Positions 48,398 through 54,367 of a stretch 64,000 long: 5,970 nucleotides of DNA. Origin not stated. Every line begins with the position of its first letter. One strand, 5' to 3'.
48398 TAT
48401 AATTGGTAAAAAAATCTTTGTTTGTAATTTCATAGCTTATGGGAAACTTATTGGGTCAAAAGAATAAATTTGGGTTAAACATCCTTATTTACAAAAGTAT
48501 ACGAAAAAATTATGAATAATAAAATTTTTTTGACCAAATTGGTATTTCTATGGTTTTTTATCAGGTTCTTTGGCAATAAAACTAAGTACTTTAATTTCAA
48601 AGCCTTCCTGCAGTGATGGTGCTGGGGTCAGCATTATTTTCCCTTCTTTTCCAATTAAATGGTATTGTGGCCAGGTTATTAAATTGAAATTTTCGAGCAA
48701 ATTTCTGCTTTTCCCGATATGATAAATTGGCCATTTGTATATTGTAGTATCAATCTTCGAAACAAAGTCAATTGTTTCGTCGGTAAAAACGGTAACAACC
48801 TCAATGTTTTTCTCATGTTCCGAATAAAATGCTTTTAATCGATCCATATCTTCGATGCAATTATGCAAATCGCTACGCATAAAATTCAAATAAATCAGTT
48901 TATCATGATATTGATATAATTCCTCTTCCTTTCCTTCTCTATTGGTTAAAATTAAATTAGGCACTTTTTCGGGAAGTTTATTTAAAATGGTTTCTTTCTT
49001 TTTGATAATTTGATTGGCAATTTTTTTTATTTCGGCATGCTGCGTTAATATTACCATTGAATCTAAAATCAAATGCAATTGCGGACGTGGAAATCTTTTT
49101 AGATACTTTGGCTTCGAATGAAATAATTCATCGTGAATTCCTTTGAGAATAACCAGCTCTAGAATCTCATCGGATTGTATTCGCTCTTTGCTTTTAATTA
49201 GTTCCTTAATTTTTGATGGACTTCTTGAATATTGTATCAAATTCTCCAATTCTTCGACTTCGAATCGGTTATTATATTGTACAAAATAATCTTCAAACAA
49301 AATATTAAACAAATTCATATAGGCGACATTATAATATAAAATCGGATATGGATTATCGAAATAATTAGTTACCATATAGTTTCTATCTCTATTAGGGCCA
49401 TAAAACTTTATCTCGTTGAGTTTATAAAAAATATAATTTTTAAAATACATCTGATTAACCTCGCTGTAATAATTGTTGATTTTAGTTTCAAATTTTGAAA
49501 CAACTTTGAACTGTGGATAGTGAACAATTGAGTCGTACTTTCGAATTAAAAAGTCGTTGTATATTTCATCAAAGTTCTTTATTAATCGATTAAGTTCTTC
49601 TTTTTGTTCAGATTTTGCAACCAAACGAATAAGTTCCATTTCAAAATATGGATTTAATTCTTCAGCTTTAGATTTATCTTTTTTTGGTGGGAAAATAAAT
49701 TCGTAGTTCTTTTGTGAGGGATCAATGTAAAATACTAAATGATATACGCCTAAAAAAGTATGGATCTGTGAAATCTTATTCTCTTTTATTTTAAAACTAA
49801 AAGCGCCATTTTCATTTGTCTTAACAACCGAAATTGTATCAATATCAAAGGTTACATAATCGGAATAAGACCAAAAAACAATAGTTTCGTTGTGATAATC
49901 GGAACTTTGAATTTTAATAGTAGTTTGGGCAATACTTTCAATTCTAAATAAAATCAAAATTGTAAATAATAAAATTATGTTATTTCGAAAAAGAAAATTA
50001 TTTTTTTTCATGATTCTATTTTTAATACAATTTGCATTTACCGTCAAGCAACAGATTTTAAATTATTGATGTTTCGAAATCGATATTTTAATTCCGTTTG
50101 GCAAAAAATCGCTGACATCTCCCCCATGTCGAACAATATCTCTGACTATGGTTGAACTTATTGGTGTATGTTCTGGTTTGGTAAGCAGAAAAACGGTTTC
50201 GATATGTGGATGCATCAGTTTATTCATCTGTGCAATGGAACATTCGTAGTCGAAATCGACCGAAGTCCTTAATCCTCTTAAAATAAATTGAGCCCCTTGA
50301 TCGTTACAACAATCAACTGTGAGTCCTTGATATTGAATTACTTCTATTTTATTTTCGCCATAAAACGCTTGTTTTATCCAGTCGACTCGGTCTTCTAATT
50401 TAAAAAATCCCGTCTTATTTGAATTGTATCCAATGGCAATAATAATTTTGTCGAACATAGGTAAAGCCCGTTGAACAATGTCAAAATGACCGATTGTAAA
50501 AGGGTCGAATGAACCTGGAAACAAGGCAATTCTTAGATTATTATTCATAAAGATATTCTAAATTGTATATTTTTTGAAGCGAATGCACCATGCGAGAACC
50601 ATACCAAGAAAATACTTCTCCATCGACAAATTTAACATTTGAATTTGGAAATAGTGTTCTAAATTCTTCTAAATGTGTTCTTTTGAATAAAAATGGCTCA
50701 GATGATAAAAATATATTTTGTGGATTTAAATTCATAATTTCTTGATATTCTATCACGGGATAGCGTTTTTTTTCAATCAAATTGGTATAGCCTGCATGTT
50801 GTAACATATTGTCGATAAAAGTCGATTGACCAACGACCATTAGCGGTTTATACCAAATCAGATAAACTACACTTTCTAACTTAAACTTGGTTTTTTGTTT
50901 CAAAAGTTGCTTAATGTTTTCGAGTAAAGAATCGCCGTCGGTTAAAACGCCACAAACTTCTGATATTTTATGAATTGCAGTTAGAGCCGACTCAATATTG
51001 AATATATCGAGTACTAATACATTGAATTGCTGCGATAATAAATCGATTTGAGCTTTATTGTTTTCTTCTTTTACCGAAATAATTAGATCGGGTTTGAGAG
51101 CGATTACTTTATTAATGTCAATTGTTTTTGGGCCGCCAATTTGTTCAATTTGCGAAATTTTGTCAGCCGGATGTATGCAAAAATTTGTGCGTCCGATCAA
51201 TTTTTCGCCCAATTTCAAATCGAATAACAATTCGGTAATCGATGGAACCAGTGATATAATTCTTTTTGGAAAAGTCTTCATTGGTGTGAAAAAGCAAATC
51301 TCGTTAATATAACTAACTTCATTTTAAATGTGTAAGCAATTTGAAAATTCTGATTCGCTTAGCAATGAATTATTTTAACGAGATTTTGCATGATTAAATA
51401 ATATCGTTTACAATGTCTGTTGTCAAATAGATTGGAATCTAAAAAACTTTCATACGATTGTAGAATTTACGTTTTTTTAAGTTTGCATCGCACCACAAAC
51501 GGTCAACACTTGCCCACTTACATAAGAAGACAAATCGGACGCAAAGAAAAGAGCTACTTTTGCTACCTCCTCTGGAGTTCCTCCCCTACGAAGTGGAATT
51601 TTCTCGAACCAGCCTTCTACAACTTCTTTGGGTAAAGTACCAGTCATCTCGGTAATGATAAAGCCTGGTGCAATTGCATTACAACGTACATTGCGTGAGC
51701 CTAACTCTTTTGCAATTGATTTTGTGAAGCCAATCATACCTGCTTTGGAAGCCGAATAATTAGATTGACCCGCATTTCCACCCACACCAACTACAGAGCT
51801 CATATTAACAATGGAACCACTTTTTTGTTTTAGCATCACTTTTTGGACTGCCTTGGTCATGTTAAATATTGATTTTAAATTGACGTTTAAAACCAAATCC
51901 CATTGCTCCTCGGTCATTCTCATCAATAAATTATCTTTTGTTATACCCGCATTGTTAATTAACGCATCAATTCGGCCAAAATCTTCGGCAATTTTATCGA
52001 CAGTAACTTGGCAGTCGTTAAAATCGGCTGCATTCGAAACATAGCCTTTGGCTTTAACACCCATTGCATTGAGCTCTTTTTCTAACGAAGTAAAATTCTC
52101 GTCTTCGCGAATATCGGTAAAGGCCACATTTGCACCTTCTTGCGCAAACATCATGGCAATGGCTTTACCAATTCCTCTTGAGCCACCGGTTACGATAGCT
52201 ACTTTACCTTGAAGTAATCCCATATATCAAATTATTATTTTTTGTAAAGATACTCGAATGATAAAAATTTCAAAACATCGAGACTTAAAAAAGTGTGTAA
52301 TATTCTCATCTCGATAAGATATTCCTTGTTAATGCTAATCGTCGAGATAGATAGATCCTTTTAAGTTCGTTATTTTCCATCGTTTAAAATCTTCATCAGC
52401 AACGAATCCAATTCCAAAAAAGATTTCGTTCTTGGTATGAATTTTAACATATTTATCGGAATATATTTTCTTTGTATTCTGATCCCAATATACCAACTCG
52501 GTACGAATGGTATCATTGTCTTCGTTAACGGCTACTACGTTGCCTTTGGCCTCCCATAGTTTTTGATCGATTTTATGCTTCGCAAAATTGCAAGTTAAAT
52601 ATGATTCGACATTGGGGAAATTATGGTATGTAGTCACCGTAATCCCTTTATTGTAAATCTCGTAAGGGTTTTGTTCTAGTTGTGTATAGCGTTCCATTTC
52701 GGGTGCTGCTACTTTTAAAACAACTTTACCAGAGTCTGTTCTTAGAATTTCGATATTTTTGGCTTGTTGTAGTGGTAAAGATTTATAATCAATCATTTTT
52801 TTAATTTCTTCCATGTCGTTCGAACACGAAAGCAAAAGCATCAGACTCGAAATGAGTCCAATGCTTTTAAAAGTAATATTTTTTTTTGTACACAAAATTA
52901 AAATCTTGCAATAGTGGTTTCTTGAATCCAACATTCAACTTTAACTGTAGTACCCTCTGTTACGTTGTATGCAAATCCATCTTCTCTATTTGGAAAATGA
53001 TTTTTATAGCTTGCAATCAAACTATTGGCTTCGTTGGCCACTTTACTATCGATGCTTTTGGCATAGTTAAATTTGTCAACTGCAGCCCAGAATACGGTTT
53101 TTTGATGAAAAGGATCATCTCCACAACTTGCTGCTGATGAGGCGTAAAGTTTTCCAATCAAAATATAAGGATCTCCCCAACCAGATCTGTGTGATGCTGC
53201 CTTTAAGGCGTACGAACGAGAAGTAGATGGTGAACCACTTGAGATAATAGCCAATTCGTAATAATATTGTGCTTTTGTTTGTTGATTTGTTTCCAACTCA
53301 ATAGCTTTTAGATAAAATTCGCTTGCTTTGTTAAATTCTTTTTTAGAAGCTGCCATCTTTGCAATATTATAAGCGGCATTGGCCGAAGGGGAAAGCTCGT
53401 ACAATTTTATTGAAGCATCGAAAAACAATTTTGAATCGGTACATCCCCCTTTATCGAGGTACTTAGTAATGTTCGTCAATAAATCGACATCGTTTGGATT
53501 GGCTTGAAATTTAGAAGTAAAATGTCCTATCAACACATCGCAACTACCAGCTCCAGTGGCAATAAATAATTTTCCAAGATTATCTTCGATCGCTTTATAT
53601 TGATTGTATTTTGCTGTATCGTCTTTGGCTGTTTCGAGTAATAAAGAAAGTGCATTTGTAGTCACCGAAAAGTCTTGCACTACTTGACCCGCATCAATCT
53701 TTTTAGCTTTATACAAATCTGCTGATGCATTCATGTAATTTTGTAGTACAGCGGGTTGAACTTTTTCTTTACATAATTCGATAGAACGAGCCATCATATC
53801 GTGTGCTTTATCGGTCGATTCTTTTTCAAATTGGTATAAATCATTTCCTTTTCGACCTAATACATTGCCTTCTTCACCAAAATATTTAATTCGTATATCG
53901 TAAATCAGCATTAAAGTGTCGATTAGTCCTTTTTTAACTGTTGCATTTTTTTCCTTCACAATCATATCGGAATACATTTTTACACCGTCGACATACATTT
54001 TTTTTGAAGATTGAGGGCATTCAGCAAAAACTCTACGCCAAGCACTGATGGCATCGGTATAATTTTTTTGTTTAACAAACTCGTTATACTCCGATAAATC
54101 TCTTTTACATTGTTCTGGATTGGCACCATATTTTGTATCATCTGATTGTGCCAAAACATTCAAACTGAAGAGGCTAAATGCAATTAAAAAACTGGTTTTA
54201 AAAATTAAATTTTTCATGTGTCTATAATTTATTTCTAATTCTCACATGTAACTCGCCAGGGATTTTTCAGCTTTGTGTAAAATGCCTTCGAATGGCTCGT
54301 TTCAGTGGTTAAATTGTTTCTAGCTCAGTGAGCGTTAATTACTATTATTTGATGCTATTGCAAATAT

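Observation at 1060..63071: Dense dispersed intergenic repeat family (at least 16 copies in 64 kb) with a conserved hairpin head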

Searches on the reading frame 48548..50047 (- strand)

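Call 77: search_protein_families(library=pfam, proteins=[window:48548-50047:-], max_evalue=0.01)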
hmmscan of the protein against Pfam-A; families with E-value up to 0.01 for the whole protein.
window:48548-50047:- (499 aa): 3 families
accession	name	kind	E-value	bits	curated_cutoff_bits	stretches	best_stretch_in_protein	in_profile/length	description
PF00578.27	AhpC-TSA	-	4.4e-07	30.3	26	1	360-472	3-122/124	AhpC/TSA family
PF13905.12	Thioredoxin_8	-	0.00011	22.9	27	1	383-471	2-94/94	Thioredoxin-like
PF01060.29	TTR-52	-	0.00062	20.8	24.9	1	51-104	11-62/79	Transthyretin-like family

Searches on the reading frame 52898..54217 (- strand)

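Call 77: search_protein_families(library=pfam, proteins=[window:52898-54217:-], max_evalue=0.01)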
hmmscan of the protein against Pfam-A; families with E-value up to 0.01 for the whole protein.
window:52898-54217:- (439 aa): 2 families
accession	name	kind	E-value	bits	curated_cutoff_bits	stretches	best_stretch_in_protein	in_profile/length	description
PF07719.23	TPR_2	-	9.5e-05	22.7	27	0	279-309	1-31/34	Tetratricopeptide repeat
PF00515.34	TPR_1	-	0.0055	16.9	27.8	1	279-309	1-31/34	Tetratricopeptide repeat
